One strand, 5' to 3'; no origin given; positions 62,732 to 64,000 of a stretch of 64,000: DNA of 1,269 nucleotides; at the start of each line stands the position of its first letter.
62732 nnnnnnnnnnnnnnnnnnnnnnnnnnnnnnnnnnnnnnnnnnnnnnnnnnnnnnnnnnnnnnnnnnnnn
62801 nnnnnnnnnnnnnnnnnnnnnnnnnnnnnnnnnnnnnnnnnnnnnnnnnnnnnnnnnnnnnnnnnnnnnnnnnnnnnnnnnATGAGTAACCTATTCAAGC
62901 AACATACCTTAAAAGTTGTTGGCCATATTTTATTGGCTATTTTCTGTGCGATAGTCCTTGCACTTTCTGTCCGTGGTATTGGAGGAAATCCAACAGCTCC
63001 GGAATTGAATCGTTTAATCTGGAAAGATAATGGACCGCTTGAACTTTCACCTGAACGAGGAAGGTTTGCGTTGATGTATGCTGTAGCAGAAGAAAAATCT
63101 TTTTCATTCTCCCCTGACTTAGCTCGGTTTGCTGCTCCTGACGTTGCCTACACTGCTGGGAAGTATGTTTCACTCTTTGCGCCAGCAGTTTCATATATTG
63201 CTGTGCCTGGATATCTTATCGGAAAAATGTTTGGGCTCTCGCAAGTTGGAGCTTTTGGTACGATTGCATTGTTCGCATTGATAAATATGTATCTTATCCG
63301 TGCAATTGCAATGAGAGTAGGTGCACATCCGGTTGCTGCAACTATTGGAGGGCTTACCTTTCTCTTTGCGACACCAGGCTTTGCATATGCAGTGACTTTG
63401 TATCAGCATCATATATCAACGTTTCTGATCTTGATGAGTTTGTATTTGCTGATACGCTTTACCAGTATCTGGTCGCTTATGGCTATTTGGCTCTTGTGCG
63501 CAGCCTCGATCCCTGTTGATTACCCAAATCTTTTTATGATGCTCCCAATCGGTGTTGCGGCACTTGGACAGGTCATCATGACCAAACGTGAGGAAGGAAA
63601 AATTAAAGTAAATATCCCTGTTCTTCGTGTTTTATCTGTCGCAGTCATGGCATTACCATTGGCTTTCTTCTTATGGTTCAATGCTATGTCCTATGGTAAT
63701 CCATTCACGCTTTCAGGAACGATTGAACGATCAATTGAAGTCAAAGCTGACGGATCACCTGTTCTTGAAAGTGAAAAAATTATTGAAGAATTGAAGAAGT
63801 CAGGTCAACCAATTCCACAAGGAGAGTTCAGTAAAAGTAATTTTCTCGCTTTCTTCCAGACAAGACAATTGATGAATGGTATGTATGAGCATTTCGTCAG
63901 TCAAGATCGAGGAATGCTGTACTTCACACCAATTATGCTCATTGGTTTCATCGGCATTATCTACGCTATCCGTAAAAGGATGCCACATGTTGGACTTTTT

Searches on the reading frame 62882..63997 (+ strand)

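Call 10: search_protein_families(library=pfam, proteins=[window:62882-63997:+], max_evalue=0.01)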
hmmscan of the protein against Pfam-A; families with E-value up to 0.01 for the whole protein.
window:62882-63997:+ (372 aa): 0 families

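Call 23: search_protein_families(library=ncbifam, proteins=[window:62882-63997:+], max_evalue=0.001)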
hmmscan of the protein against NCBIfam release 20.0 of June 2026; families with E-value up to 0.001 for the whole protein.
window:62882-63997:+ (372 aa): 1 family
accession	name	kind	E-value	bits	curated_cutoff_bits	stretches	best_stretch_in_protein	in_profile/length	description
NF047440.1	LA3751_2_3_fam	subfamily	5.2e-06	25.6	200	1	83-275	65-248/460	LA_3751/LA_3752 family putative glycosyltransferase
